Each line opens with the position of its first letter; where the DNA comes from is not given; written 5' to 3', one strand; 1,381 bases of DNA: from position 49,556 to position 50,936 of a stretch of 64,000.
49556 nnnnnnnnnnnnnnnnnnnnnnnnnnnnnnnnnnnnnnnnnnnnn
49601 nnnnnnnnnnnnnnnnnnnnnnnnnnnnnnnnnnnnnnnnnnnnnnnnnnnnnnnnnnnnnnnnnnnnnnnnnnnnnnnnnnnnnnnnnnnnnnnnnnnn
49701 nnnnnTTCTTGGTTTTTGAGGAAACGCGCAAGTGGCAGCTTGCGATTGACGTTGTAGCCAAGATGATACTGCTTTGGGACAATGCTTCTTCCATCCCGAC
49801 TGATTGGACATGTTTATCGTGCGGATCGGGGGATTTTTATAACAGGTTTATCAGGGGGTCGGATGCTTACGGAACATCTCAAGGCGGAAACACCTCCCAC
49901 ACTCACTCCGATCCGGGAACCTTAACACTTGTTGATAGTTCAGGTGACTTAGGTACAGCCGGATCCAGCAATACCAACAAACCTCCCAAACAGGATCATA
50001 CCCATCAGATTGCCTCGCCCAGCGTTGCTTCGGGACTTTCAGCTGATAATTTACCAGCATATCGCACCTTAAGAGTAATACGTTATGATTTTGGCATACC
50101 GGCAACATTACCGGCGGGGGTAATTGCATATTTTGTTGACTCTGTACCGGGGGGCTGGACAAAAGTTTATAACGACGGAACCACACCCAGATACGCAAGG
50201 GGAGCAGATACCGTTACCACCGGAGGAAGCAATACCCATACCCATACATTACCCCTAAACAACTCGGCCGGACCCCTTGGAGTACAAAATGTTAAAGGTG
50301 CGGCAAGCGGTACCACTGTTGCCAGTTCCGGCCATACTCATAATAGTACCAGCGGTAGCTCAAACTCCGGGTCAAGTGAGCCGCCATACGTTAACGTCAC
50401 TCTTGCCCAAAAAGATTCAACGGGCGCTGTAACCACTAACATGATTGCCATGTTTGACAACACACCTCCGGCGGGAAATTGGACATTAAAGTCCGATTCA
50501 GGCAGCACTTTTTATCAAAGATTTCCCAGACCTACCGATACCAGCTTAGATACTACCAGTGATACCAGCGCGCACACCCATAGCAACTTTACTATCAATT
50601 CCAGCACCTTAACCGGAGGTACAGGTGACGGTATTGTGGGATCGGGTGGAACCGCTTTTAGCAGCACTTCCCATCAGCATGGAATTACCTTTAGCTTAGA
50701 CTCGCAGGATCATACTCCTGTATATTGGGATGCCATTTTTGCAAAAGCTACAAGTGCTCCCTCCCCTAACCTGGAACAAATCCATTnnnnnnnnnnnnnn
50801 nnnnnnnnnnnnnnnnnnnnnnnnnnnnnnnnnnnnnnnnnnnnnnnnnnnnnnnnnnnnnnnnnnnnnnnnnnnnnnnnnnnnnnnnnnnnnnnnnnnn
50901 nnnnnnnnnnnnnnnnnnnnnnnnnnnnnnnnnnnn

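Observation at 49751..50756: Tandem phage-tail-collar-like domains with LPxHTH motifs inside a 1381-aa cell-surface protein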

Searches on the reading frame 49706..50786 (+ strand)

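Call 3: search_protein_families(library=pfam, proteins=[window:49751-50756:+], max_evalue=10)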
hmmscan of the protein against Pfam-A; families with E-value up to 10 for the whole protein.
window:49751-50756:+ (335 aa): 0 families

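Call 4: search_protein_families(library=phrogs, proteins=[window:49751-50756:+], max_evalue=1)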
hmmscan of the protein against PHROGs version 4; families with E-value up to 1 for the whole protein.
window:49751-50756:+ (335 aa): 0 families

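Call 5: search_protein_families(library=ncbifam, proteins=[window:49751-50756:+], max_evalue=1)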
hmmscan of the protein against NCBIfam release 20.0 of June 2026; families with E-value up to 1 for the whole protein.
window:49751-50756:+ (335 aa): 0 families

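Call 9: search_solved_structures(query=window:49706-50786:+, max_evalue=10, show_alignments=3)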
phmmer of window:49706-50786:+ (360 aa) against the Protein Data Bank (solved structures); distinct sequences matched with E-value up to 10: 2.
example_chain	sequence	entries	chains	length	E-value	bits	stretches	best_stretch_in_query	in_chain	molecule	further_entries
1zcf_A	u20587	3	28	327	0.49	12.8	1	178-278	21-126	L-asparaginase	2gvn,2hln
2jk0_A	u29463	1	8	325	0.5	12.8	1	178-278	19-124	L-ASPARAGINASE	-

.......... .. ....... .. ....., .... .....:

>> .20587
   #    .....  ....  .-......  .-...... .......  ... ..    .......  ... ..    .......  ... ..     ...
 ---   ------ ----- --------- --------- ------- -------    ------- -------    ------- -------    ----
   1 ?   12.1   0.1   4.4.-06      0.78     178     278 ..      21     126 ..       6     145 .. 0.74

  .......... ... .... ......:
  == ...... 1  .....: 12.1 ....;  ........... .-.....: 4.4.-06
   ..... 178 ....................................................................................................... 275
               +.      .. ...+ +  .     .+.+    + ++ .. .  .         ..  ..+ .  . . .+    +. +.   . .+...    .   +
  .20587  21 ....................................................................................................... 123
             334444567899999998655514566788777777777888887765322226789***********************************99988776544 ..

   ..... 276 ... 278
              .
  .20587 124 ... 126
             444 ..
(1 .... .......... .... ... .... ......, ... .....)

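Call 10: find_homologous_proteins(query=window:49706-50786:+, max_evalue=0.001)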
Query window:49706-50786:+ (360 aa): 24 proteins with E <= 0.001 among 8000 candidates.
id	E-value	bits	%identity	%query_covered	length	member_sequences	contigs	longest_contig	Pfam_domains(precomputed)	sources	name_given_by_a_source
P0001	1.9e-68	249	44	98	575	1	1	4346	-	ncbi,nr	ncbi:MAG: hypothetical protein MUO64_07440, partial [Anaerolineales bacterium]|nr:hypothetical prote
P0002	9.0e-51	191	42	93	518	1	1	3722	-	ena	-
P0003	1.2e-50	191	41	92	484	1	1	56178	-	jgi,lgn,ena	-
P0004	1.5e-47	181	38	94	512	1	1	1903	-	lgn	-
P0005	1.3e-45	174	41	93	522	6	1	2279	-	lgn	-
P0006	1.6e-43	167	39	92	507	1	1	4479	-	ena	-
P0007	6.2e-42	162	39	91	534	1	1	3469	-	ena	-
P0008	1.7e-40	157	34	92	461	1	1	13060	-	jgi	-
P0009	2.4e-40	157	37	91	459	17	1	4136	-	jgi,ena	-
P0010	4.5e-40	156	36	91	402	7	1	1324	-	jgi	-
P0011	7.8e-40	155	35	93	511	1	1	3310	-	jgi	jgi:hypothetical protein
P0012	5.3e-37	146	33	97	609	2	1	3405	-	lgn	-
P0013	1.8e-29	121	31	96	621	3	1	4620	-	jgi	-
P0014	1.8e-28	118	33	91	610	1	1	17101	-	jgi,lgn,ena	-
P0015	3.0e-28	117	40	56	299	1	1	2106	-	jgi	jgi:hypothetical protein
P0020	2.1e-24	105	30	96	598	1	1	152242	-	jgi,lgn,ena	-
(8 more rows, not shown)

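Call 15: search_solved_structures(query=A1, max_evalue=10, show_alignments=3)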
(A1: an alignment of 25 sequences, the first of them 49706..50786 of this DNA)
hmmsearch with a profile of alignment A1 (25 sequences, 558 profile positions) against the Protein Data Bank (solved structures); distinct sequences matched with E-value up to 10: 2.
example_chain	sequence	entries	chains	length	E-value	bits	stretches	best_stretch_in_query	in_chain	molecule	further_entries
1pdi_A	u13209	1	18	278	0.28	13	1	172-268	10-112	Short tail fiber protein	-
2xgf_A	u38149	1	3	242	1.6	10.5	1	65-129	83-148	LONG TAIL FIBER PROTEIN P37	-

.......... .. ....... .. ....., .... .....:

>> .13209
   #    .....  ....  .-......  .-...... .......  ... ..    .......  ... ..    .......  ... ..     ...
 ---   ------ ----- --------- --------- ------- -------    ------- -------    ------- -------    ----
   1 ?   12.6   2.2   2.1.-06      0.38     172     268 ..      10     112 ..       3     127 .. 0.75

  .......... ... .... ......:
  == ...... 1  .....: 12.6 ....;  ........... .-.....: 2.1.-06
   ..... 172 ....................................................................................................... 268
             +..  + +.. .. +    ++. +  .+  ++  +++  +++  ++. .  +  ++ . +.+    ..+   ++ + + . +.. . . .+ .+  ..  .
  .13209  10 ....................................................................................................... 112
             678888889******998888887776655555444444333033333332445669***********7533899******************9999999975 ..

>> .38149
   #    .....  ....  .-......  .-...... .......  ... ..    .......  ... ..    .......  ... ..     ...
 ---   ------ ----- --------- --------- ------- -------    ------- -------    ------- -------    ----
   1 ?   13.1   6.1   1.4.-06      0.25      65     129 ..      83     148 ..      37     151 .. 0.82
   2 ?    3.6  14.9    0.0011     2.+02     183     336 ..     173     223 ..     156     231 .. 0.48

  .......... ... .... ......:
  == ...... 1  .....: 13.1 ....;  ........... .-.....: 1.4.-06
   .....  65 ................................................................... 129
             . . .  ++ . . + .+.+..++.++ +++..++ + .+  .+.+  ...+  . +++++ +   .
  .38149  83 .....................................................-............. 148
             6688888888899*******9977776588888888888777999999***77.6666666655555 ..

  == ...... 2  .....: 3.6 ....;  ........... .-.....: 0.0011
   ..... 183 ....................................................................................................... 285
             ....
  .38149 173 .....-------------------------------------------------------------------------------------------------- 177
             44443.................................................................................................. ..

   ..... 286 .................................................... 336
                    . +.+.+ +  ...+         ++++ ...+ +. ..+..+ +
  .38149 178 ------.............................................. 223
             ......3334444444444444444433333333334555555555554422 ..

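Call 16: search_protein_families(library=pfam, alignment_id=A1, max_evalue=1)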
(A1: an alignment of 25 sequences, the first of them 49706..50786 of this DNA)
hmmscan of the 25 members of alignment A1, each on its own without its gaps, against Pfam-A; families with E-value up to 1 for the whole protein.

A. member 1, window:49706-50786:+ (360 aa): 0 families

B. families by the number of members that match (of 25 scanned): 5 families
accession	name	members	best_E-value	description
PF05853.18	BKACE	3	0.016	beta-keto acid cleavage enzyme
PF04932.20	Wzy_C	1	0.052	O-Antigen ligase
PF16180.10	RelB_leu_zip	1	0.13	RelB leucine zipper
PF13180.12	PDZ_2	1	0.17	PDZ domain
PF03308.22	MeaB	1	0.97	Methylmalonyl Co-A mutase-associated GTPase MeaB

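Call 19: predict_structure(alignment_id=A1)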
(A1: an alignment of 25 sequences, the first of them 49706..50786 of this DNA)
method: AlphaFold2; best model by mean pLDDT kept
length: 360 residues; sequences in the alignment: 25
mean_pLDDT: 75.5   pTM: 0.73
mean pLDDT of the five models: 75.5, 75.0, 71.8, 71.2, 71.2
residues with pLDDT >= 90: 141; 70-90: 88; 50-70: 64; < 50: 67
segments of 3 or more residues with pLDDT < 50: 1-4, 6-13, 80-93, 187-199, 201-204, 303-317, 358-360
pLDDT, mean of each block of 10 residues (from residue 1): 44 66 89 95 95 88 79 59 45 50 58 85 96 95 92 79 93 89 60 46 49 70 90 95 95 93 95 86 74 72 45 47 67 87 96 56
secondary structure, 60 per line:
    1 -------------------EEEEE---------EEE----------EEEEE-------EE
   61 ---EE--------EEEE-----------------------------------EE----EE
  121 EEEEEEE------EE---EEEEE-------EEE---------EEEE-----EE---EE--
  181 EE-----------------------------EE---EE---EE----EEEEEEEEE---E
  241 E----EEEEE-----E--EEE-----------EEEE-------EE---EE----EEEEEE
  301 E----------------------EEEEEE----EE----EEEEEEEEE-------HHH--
elements in order: E20-24 E34-36 E47-51 E74-77 E119-127 E139-143 E151-153 E163-166 E228-236 E246-250 E259-261 E273-276 E295-301 E324-329 E340-348

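Call 22: fold_search(model_id=the predicted structure, library=pdb)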
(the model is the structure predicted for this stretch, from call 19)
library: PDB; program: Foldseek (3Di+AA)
matches with E <= 10: 63; with E <= 0.001: 0
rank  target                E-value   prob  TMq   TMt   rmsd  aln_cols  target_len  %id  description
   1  6ov6_A                5.2e-01  0.33  0.18  0.25  17.8       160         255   18  CRYSTALLOGRAPHIC STRUCTURE OF THE C24 PROTEIN FROM THE ANTARCTIC MICROORGANISM BIZIONIA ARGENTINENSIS (released 2020-08-05)
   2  6ov6_C                5.5e-01  0.35  0.17  0.24  17.9       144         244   19  CRYSTALLOGRAPHIC STRUCTURE OF THE C24 PROTEIN FROM THE ANTARCTIC MICROORGANISM BIZIONIA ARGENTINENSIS (released 2020-08-05)
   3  3blc_B                8.4e-01  0.01  0.07  0.09  26.4       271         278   10  Crystal structure of the periplasmic domain of the Escherichia Coli YIDC (released 2007-12-25)
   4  3wvf_A                1.0e+00  0.01  0.07  0.06  26.9       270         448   10  Crystal structure of YidC from Escherichia coli (released 2014-12-17)
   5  8jvb_A                1.3e+00  0.01  0.07  0.07  32.8       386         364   11  Cryo-EM structure of the Type II secretion system protein from Acidithiobacillus caldus (released 2024-07-03)
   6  5mg3_C                1.4e+00  0.01  0.07  0.06  28.2       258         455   10  EM fitted model of bacterial holo-translocon (released 2016-12-28)
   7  4qhw                  1.6e+00  0.01  0.08  0.07  27.1       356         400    6  Crystal structure of a putative two-domain sugar hydrolase (BACCAC_02064) from Bacteroides caccae ATCC 43185 at 1.35 A r (released 2014-07-23)
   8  3bs6_A                2.0e+00  0.00  0.07  0.07  27.6       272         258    9  1.8 Angstrom crystal structure of the periplasmic domain of the membrane insertase YidC (released 2008-02-12)
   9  8u10_B                2.2e+00  0.01  0.08  0.07  30.9       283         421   11  In situ cryo-EM structure of bacteriophage P22 gp1:gp4:gp5:gp10:gp9 N-term complex in conformation 1 at 3.2A resolutio (released 2023-11-22)
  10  9d82_A                2.7e+00  0.01  0.06  0.06  17.9       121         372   13  Shigella flexneri bacteriophage B2 Icosahedral Reconstruction (released 2025-01-15)
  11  6al2_B                2.7e+00  0.00  0.06  0.05  28.6       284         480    9  Crystal structure of E. coli YidC at 2.8 A resolution (released 2018-11-07)
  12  9k8v_A                3.2e+00  0.01  0.06  0.06  21.2       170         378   14  Cryo-EM structure of the Type II secretion system protein from Vibrio cholerae (released 2025-10-29)
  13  5wq9_A                3.2e+00  0.01  0.07  0.05  19.7       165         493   13  CryoEM structure of type II secretion system secretin GspD G453A mutant in Vibrio cholerae (released 2016-12-28)
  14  5nay_E                3.3e+00  0.01  0.10  0.14  30.9       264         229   10  Crystal structures of homooligomers of collagen type IV. alpha1NC1 (released 2018-09-12)
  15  9pgg_Ah               3.3e+00  0.00  0.08  0.07  30.7       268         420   11  Cryo-EM structure of bacteriophage P22 gp1-gp5-gp4 complex at 2.76 angstrom (released 2026-02-04)
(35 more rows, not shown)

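Call 26: search_dna_similar(query=window:49706-50786:+, collection=phages, mode=protein, max_evalue=10, max_rows=20)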
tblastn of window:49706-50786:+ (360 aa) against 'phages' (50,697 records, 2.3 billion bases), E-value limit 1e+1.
Records with a match: 4; places in all: 6; records where one place covers at least 80% of the query: 0.
Best place of each record, by identity: <60% 4.
By first word of the organism name: Actinoplanes 2; Gordonia 2.
By host as written in the record: Gordonia rubropertincta strain CON38 2; - 1; Actinoplanes sp. SN223/29 1.
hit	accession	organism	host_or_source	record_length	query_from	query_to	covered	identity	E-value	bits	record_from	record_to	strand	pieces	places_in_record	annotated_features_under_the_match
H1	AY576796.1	Actinoplanes phage phiAsp2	-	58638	16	181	46%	26.9%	7e-1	38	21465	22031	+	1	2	pas28: Pas28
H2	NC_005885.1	Actinoplanes phage phiAsp2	Actinoplanes sp. SN223/29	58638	16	181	46%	26.9%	7e-1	38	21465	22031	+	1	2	Pas28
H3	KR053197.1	Gordonia phage GRU3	Gordonia rubropertincta strain CON38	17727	71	156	24%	24.4%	3e+0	36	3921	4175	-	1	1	putative lysin | putative structural protein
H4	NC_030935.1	Gordonia phage GRU3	Gordonia rubropertincta strain CON38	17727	71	156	24%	24.4%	3e+0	36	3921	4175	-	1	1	endolysin | major head protein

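Call 32: fold_search(model_id=the predicted structure, library=viral)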
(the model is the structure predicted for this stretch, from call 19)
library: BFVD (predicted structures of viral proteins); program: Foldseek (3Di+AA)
matches with E <= 10: 80; with E <= 0.001: 4
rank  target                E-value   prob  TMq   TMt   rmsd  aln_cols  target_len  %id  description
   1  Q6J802                5.9e-16  1.00  0.52  0.21  19.0       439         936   20  Pas29 [Actinoplanes phage phiAsp2]
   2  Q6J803                1.3e-15  1.00  0.52  0.16  18.0       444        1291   20  Pas28 [Actinoplanes phage phiAsp2]
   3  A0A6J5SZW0            8.9e-05  1.00  0.36  0.31  23.2       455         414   10  Phage tail collar domain containing protein [uncultured Caudovirales phage]
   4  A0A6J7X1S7            8.2e-04  0.99  0.36  0.26  19.4       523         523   12  Uncharacterized protein [uncultured Caudovirales phage]
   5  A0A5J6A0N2            1.6e-03  0.66  0.21  0.20  39.0       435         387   11  Tail fiber protein [Aeromonas phage MJG]
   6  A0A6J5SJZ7            1.4e-01  0.57  0.16  0.23  12.3       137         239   27  Phage tail collar domain containing protein [uncultured Caudovirales phage]
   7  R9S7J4                6.3e-01  0.09  0.11  0.07  19.2       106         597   22  Phage tail collar domain-containing protein [Prochlorococcus phage P-SSM5]
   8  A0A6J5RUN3            6.3e-01  0.01  0.06  0.05  34.6       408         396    8  Uncharacterized protein [uncultured Caudovirales phage]
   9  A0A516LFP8            1.1e+00  0.18  0.16  0.20  19.3       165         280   18  (no name in the UniProt tables at hand)
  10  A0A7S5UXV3            1.5e+00  0.01  0.05  0.06  21.3       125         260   15  Uncharacterized protein [Rhizobium phage RHph_Y65]
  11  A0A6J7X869            1.9e+00  0.08  0.15  0.21  12.3       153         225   16  Phage tail collar domain containing protein [uncultured Caudovirales phage]
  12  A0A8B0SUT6            1.9e+00  0.01  0.08  0.09  34.2       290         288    8  Readthrough protein (Fragment) [Pea enation mosaic virus-1]
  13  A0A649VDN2            2.0e+00  0.00  0.07  0.08  32.8       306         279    9  Major tail protein [Mycobacterium phage Indlulamithi]
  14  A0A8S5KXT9            2.1e+00  0.06  0.10  0.09  18.2        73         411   11  Maturation protein [ssRNA phage Gerhypos.1_20]
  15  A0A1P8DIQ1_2          2.1e+00  0.01  0.09  0.06  29.6       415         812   10  (no name in the UniProt tables at hand)
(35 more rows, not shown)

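Call 33: get_annotated_region(hit=H2, flank=9000)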
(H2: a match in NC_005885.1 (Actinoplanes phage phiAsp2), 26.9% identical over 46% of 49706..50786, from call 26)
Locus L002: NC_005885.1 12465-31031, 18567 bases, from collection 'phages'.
description: Actinoplanes phage phiAsp2, complete genome.
organism: Actinoplanes phage phiAsp2 (NCBI taxid 279303)
taxonomy: Viruses; Duplodnaviria; Heunggongvirae; Uroviricota; Caudoviricetes
host: Actinoplanes sp. SN223/29; source: -; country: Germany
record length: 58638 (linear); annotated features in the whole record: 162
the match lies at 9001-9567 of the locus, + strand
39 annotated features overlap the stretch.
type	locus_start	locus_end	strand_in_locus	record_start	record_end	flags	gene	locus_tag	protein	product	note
CDS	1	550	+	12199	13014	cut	-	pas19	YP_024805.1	head-tail adaptor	-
regulatory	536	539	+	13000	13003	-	-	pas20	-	ribosome_binding_site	-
misc_feature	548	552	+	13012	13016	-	-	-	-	-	putative translational coupling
CDS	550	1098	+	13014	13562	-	-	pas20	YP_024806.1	Pas20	-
regulatory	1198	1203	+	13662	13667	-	-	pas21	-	ribosome_binding_site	-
CDS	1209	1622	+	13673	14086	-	-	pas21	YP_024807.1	Pas21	-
regulatory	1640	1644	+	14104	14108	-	-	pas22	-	ribosome_binding_site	-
CDS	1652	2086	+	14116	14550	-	-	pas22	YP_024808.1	Pas22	-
regulatory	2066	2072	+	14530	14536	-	-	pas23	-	ribosome_binding_site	-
misc_feature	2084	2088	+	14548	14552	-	-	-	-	-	putative translational coupling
CDS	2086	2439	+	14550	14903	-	-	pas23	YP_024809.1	Pas23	-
regulatory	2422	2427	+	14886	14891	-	-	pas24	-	ribosome_binding_site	-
CDS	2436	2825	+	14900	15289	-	-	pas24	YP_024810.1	Pas24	-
misc_feature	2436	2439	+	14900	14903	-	-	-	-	-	putative translational coupling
regulatory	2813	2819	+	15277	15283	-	-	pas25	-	ribosome_binding_site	-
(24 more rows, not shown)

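Call 59: find_homologous_proteins(query=L002:11808-13100:+, max_evalue=0.001)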
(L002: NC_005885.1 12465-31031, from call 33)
Query L002:11808-13100:+ (431 aa): 87 proteins with E <= 0.001 among 8000 candidates.
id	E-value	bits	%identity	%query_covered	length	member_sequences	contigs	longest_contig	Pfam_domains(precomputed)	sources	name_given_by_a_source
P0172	3.1e-206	704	77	100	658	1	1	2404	-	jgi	jgi:hypothetical protein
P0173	4.7e-194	664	73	100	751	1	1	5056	-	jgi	-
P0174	2.4e-190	652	71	99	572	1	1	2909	-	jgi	jgi:hypothetical protein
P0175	1.1e-184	633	70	100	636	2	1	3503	-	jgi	jgi:hypothetical protein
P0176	2.1e-171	589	64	100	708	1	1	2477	-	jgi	jgi:hypothetical protein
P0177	4.6e-164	565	73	85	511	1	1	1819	-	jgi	jgi:hypothetical protein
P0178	8.0e-135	469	73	69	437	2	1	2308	-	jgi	jgi:hypothetical protein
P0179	9.8e-128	445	71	68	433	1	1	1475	-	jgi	jgi:hypothetical protein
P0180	1.5e-121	425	62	80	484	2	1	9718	-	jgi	jgi:hypothetical protein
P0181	2.2e-116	408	74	62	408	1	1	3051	-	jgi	jgi:hypothetical protein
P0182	1.3e-88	316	66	55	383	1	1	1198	-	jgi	jgi:hypothetical protein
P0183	2.8e-85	305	80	42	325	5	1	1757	-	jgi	jgi:hypothetical protein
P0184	2.0e-82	296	75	43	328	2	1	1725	-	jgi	jgi:hypothetical protein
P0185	2.2e-82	296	67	48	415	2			-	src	-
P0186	2.0e-78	283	75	42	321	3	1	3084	-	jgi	jgi:hypothetical protein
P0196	1.4e-49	188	39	81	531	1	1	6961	PF25788.3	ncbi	-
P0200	5.1e-42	163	34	97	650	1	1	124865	-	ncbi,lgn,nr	ncbi:MAG: hypothetical protein C3F02_03080 [Parcubacteria group bacterium]|nr:MAG: hypothetical prot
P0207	1.6e-38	151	32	98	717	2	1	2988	PF13385.14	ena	-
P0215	6.9e-35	139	31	97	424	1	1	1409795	-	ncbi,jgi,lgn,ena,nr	ncbi:MAG TPA: hypothetical protein VD999_05835 [Vitreimonas sp.]|nr:hypothetical protein [Vitreimona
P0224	9.2e-32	129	31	96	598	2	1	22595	-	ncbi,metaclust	ncbi:MAG: Pas28, partial [Candidatus Falkowbacteria bacterium GW2011_GWA2_39_24]|metaclust:status=ac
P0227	3.5e-29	121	29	96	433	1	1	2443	PF07484.18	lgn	-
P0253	2.8e-11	62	29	69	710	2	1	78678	PF07484.18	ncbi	ncbi:MAG: hypothetical protein ACTSRE_01295 [Promethearchaeota archaeon]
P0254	6.4e-11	60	25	97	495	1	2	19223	PF07484.18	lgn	-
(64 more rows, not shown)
